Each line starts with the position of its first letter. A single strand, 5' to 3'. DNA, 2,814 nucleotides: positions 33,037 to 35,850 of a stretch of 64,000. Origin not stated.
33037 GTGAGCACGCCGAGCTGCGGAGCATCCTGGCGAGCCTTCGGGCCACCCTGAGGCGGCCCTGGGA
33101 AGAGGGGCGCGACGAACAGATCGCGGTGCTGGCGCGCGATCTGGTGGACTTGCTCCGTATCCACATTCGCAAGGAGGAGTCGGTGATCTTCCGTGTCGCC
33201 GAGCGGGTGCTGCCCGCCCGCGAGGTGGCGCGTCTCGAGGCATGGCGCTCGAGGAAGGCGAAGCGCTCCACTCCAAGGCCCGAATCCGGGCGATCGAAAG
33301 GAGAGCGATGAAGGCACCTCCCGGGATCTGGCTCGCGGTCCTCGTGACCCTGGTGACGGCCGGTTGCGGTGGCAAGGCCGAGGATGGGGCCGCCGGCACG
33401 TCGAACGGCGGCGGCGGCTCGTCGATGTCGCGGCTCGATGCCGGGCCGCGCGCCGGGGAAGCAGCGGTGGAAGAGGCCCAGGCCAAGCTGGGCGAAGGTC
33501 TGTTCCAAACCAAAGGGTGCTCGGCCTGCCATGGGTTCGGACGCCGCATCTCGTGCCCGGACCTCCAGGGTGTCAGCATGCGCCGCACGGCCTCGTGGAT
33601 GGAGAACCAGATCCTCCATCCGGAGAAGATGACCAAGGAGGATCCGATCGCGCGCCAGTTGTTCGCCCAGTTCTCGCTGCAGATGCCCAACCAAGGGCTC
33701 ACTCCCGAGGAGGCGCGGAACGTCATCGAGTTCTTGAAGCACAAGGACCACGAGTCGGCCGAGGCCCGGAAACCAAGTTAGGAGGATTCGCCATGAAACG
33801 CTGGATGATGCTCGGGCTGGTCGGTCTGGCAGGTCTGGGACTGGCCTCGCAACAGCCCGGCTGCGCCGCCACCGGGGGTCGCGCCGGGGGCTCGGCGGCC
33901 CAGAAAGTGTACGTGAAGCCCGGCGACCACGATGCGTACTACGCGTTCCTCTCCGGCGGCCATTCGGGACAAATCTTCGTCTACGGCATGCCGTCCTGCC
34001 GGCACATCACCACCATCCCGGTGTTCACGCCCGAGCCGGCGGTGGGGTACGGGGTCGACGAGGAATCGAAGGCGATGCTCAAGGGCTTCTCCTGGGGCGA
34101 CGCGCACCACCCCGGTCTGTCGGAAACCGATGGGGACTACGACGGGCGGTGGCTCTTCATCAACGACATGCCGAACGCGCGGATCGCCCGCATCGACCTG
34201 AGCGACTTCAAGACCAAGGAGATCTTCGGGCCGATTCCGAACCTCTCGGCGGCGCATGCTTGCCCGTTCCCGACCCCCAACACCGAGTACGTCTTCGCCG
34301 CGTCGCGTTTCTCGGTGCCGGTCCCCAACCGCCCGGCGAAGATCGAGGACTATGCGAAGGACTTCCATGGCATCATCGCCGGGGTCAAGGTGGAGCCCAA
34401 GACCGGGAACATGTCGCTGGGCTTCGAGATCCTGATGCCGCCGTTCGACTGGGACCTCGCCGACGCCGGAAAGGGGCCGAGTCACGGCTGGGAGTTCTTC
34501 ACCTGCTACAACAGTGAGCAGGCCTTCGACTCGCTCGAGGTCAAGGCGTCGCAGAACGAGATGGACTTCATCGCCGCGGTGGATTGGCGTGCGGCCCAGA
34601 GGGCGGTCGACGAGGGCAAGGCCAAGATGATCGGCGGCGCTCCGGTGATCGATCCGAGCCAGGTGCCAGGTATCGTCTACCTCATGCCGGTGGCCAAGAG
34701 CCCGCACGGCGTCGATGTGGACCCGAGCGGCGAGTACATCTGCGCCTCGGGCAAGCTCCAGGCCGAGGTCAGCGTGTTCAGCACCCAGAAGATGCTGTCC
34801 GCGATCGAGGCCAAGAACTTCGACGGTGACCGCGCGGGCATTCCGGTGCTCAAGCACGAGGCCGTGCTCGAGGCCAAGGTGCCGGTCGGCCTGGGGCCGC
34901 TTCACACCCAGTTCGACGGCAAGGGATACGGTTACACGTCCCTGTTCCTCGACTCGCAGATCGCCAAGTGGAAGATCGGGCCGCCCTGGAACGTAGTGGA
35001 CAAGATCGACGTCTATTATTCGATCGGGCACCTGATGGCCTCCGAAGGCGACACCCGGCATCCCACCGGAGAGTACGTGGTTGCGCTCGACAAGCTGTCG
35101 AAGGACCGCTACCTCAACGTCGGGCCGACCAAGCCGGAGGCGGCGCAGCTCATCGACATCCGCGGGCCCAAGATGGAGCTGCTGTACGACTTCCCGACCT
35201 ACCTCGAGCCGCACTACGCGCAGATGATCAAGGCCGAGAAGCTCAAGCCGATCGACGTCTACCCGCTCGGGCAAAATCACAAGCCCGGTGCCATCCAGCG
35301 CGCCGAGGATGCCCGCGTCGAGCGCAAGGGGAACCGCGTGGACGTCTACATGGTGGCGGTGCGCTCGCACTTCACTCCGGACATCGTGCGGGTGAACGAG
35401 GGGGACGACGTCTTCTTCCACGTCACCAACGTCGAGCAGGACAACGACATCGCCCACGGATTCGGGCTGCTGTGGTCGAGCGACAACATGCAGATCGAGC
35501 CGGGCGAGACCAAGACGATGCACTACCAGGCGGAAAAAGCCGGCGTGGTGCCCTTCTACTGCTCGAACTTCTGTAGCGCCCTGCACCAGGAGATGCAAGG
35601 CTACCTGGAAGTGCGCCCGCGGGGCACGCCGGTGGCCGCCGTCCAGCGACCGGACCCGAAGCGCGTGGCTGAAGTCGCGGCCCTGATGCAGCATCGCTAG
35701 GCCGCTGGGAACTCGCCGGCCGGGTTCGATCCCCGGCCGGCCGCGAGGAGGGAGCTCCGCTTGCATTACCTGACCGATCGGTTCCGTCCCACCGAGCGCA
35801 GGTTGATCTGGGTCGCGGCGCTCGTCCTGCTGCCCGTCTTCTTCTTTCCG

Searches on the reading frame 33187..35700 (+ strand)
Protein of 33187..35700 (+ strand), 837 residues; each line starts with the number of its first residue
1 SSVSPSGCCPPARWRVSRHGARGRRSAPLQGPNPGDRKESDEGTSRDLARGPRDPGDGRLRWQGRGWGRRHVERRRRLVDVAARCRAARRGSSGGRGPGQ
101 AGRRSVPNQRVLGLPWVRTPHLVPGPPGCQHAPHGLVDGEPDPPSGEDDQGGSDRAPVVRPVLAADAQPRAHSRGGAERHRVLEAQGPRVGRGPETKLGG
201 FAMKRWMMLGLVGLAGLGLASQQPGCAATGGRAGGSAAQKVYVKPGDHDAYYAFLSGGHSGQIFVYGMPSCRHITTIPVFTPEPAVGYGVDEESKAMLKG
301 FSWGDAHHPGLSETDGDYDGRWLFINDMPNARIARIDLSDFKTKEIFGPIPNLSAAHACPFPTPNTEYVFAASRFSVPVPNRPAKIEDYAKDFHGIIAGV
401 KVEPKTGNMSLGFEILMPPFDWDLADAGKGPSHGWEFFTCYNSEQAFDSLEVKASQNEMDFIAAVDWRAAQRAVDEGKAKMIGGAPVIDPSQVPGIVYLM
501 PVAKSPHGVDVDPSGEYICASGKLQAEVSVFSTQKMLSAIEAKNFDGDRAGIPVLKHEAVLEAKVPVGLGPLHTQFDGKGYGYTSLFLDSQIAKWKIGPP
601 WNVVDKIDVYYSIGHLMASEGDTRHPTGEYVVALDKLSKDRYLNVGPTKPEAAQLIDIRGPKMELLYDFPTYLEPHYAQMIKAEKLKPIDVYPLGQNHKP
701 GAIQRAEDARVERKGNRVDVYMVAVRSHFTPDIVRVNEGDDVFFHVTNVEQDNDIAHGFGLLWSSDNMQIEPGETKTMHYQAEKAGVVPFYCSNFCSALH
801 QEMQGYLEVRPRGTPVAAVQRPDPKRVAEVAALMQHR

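Call 7: search_protein_families(library=pfam, proteins=[window:33187-35700:+], max_evalue=0.0001)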
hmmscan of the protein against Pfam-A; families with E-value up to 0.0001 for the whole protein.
window:33187-35700:+ (837 aa): 2 families
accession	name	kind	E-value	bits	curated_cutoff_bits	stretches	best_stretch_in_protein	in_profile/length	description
PF18764.7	nos_propeller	-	4.5e-33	113.4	30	1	606-676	1-71/71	Nitrous oxide reductase propeller repeat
PF18793.7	nos_propeller_2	-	2.8e-05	24.9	29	0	350-400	1-51/70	Nitrous oxide reductase propeller repeat 2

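Call 13: search_protein_families(library=ncbifam, proteins=[window:33187-35700:+], max_evalue=0.001)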
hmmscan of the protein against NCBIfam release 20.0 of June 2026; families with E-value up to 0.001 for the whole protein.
window:33187-35700:+ (837 aa): 5 families
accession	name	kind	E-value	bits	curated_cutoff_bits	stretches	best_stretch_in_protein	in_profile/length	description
TIGR04246.1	nitrous_NosZ_Gp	equivalog_domain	3.9e-261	867.4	625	1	238-811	1-578/578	Sec-dependent nitrous-oxide reductase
TIGR04244.1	nitrous_NosZ_RR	equivalog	6.6e-137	457.7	625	1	213-809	15-626/627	TAT-dependent nitrous-oxide reductase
NF052460.1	L-NosZ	equivalog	4.9e-44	150.6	700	2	497-809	167-478/480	clade III lactonase-type nitrous-oxide reductase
TIGR02866.1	CoxB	equivalog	0.00016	21.3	147.7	1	732-812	118-194/202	cytochrome c oxidase subunit II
TIGR03096.1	nitroso_cyanin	equivalog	0.00071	19.3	142.85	0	730-800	59-126/135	nitrosocyanin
